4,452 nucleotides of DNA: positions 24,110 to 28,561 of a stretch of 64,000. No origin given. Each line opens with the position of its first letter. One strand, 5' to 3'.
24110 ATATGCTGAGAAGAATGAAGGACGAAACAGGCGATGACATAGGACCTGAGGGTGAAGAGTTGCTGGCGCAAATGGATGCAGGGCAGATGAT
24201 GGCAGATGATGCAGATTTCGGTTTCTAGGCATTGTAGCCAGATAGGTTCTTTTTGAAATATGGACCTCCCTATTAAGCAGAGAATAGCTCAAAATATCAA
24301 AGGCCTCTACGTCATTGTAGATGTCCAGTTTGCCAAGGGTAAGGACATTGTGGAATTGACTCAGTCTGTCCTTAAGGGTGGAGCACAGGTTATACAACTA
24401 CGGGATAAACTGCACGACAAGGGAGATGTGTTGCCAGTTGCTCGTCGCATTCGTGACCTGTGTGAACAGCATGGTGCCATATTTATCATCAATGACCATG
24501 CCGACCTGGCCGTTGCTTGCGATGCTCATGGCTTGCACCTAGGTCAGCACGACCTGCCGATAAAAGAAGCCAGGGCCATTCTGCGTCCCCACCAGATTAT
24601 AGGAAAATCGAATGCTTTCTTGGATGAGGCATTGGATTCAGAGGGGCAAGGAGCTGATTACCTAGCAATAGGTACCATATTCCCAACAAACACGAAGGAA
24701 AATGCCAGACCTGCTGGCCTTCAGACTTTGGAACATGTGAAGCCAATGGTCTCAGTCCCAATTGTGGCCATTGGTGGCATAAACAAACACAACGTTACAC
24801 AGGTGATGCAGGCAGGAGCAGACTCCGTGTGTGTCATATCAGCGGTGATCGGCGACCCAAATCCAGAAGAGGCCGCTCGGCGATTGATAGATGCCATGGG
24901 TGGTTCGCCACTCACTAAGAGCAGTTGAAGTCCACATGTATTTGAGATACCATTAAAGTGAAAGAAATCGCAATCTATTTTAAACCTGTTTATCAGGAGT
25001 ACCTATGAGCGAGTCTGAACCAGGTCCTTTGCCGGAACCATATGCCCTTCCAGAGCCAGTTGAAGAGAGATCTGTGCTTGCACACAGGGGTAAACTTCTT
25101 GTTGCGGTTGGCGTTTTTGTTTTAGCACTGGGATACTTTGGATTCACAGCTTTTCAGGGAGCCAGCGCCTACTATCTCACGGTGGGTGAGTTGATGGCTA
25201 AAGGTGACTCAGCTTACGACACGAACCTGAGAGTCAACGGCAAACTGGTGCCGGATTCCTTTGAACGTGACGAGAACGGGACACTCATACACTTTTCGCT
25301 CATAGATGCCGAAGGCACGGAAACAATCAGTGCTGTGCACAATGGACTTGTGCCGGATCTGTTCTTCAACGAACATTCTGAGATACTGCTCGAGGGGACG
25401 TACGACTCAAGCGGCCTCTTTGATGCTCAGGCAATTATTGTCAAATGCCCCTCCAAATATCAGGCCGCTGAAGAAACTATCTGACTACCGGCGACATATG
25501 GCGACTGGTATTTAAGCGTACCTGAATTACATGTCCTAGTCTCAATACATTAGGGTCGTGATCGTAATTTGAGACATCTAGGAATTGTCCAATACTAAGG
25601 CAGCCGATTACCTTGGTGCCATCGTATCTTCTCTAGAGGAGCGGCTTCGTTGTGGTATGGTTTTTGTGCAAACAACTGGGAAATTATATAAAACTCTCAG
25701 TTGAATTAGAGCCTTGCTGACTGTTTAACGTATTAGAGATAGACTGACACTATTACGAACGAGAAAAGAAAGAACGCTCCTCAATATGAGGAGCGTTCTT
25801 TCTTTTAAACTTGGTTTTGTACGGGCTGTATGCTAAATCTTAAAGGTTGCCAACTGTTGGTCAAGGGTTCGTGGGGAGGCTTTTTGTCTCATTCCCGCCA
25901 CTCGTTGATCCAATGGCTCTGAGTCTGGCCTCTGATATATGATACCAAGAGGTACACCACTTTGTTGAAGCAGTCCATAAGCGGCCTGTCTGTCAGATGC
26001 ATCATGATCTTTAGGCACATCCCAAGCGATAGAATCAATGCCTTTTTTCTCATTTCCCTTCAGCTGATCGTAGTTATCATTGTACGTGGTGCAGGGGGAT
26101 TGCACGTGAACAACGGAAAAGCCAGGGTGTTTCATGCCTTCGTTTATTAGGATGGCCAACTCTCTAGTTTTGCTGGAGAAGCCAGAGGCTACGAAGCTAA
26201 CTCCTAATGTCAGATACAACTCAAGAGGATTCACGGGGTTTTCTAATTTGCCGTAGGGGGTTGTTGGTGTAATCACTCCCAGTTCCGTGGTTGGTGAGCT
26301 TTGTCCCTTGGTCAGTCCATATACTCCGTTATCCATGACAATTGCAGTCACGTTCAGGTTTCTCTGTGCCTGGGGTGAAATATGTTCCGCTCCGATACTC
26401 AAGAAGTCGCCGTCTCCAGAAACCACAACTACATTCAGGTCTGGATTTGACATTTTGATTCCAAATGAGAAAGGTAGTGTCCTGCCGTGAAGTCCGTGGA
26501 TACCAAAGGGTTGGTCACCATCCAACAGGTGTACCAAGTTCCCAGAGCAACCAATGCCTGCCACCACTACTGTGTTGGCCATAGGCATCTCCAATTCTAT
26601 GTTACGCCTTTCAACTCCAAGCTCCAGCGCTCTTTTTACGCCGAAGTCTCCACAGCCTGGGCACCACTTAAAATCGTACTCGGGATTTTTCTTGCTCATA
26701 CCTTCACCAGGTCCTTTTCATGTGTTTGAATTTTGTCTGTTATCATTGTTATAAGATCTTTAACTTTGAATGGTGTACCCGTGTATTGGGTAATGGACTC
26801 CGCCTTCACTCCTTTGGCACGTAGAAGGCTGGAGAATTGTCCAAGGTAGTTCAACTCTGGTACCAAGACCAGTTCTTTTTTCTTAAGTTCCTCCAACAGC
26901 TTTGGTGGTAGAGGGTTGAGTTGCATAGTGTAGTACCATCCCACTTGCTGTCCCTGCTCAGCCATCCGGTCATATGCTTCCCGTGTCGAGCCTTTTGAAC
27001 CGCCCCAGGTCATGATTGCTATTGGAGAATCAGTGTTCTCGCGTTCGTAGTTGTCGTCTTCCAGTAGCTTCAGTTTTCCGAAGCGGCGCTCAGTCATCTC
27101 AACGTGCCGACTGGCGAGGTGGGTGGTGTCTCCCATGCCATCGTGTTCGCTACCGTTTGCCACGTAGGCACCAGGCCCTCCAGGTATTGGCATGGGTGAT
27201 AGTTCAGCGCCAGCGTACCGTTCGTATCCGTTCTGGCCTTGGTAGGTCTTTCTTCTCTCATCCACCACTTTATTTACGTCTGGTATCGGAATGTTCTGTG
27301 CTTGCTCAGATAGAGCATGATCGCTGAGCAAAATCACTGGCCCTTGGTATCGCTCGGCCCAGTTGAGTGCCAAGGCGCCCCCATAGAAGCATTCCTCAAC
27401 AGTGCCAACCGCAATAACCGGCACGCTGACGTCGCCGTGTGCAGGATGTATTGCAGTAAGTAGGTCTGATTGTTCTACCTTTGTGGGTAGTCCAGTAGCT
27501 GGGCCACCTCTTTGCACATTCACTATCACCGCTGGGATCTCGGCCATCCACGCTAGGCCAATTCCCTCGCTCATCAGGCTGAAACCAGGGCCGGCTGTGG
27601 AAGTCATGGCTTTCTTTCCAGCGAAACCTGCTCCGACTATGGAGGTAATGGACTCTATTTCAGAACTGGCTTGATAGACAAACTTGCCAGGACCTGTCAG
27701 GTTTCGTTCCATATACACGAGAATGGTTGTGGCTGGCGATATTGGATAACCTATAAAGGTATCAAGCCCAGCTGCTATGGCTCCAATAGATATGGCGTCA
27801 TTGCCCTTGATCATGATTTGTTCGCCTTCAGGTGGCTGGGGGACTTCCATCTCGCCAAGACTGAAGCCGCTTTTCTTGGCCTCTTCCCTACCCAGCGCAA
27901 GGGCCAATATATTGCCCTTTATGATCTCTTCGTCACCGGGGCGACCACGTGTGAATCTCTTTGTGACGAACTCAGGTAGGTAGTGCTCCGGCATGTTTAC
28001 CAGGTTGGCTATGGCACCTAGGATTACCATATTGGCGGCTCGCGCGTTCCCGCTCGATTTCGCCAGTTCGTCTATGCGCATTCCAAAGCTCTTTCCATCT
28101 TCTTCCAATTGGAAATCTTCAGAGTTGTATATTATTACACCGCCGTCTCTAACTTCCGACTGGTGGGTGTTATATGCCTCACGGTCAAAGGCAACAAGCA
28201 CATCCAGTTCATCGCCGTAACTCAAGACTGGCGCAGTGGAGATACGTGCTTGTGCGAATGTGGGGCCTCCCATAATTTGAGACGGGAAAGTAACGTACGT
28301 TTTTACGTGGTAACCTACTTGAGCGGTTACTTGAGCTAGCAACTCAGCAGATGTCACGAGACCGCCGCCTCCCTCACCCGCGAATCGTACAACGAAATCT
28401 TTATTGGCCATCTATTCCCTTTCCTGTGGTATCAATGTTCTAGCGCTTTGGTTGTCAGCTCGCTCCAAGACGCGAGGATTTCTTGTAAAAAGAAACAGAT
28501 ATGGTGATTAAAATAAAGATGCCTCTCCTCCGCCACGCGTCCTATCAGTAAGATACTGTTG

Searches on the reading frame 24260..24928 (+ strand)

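Call 71: search_protein_families(library=pfam, proteins=[window:24260-24928:+], max_evalue=0.00001)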
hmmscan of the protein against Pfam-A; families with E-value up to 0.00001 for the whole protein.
window:24260-24928:+ (222 aa): 1 family
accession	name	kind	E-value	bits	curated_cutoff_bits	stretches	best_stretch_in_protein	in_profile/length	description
PF02581.23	TMP-TENI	-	1e-61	207.9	27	1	16-196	1-180/180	Thiamine monophosphate synthase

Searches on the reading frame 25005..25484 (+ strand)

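Call 71: search_protein_families(library=pfam, proteins=[window:25005-25484:+], max_evalue=0.00001)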
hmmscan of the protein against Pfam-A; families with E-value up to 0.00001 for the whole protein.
window:25005-25484:+ (159 aa): 1 family
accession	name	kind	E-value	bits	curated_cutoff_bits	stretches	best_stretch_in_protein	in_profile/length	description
PF03100.22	CcmE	-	1.3e-21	77.2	24.6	1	55-154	2-98/99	CcmE domain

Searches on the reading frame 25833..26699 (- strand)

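Call 71: search_protein_families(library=pfam, proteins=[window:25833-26699:-], max_evalue=0.00001)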
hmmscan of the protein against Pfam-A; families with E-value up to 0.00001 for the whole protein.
window:25833-26699:- (288 aa): 2 families
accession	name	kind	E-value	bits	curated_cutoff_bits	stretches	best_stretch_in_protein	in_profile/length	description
PF02775.26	TPP_enzyme_C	-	1.2e-27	97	21.9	1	65-199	24-151/151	Thiamine pyrophosphate enzyme, C-terminal TPP binding domain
PF12367.13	PFO_beta_C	-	3.7e-06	27.4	24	1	227-270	19-64/66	Pyruvate ferredoxin oxidoreductase beta subunit C terminal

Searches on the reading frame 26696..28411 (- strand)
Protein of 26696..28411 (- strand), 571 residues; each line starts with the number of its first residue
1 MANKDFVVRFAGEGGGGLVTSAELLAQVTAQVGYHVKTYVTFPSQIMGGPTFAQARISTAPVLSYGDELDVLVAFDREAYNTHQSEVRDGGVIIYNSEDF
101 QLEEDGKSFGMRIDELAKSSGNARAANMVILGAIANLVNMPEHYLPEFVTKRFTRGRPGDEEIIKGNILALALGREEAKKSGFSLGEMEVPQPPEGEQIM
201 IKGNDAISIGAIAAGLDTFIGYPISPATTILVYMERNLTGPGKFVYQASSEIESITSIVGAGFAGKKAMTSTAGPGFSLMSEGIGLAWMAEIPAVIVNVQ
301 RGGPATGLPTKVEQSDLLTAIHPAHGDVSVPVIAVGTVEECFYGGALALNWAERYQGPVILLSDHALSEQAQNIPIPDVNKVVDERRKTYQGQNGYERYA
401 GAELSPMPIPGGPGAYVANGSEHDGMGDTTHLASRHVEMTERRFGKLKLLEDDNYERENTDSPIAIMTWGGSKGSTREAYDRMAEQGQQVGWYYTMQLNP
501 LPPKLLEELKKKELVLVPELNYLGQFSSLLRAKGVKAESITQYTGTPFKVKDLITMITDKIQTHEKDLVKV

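Call 71: search_protein_families(library=pfam, proteins=[window:26696-28411:-], max_evalue=0.00001)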
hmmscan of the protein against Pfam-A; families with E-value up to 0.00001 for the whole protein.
window:26696-28411:- (571 aa): 3 families
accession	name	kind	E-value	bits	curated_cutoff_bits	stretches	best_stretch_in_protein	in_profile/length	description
PF01855.24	POR_N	-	3.1e-49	168.3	27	1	210-439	2-228/231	Pyruvate flavodoxin/ferredoxin oxidoreductase, thiamine diP-bdg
PF01558.24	POR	-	1.4e-33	116.9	27.4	1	14-176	1-173/173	Pyruvate ferredoxin/flavodoxin oxidoreductase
PF17147.9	PFOR_II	-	3.4e-06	27.8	27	1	464-526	3-67/102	Pyruvate:ferredoxin oxidoreductase core domain II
